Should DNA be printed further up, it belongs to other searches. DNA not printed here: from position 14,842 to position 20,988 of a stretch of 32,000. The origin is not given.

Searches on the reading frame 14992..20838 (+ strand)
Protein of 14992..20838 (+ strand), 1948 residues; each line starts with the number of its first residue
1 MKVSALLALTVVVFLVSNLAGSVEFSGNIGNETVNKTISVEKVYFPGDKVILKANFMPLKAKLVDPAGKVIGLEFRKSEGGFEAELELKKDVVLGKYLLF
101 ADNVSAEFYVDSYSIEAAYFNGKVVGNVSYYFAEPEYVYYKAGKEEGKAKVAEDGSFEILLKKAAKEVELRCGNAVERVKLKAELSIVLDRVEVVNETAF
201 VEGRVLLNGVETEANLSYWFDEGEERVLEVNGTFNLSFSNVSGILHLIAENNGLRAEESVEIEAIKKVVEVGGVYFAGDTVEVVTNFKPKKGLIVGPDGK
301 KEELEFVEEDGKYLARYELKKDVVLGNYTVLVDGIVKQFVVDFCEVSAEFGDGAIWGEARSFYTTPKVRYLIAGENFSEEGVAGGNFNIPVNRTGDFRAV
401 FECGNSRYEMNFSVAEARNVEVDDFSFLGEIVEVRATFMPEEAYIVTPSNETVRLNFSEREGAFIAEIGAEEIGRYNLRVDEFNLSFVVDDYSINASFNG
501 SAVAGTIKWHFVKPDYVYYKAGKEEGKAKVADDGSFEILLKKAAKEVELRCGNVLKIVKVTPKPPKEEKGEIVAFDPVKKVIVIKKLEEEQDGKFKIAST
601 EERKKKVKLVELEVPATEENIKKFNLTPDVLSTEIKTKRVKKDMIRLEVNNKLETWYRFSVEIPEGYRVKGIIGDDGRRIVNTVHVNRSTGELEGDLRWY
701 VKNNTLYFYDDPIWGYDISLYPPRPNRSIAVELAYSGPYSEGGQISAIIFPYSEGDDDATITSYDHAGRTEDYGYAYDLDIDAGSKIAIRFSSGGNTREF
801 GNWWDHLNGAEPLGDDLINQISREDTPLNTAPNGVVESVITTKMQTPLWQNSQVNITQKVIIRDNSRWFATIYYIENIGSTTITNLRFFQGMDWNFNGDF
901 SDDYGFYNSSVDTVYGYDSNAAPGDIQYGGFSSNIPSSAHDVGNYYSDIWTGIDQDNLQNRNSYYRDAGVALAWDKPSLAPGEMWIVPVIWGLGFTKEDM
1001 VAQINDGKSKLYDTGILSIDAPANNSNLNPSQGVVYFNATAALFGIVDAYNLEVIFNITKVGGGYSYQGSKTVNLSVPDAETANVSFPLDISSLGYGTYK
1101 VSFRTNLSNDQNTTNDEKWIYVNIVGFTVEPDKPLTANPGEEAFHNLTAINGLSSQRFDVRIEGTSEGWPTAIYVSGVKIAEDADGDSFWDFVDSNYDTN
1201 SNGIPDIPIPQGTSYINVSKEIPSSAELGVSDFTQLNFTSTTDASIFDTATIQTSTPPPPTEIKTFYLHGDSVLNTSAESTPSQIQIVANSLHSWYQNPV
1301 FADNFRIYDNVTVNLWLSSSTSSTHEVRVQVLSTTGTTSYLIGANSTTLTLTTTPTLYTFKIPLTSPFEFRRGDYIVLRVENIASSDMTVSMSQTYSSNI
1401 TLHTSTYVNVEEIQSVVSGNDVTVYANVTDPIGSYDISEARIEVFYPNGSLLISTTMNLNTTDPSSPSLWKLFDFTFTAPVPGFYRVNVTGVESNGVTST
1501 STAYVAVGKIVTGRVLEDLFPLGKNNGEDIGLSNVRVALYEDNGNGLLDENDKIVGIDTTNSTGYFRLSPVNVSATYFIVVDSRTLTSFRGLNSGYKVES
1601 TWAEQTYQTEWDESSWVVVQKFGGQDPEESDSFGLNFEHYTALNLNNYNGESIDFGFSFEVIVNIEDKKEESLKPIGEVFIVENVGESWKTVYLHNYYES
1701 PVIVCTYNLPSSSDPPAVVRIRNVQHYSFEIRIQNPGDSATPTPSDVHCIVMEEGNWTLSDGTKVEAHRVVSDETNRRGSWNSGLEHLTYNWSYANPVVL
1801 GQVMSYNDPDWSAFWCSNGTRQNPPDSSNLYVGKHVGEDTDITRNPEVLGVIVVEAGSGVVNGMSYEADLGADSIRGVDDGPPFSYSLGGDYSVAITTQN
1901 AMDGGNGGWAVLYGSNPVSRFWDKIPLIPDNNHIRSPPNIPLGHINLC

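Call 51: search_protein_families(library=pfam, proteins=[window:14992-20838:+], max_evalue=0.001)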
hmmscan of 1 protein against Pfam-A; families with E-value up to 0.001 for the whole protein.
window:14992-20838:+ (1948 aa): 1 family
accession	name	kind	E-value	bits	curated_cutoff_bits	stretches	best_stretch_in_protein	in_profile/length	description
PF17936.7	Big_6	-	0.00013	22.6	27.6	0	138-166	29-57/83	Bacterial Ig domain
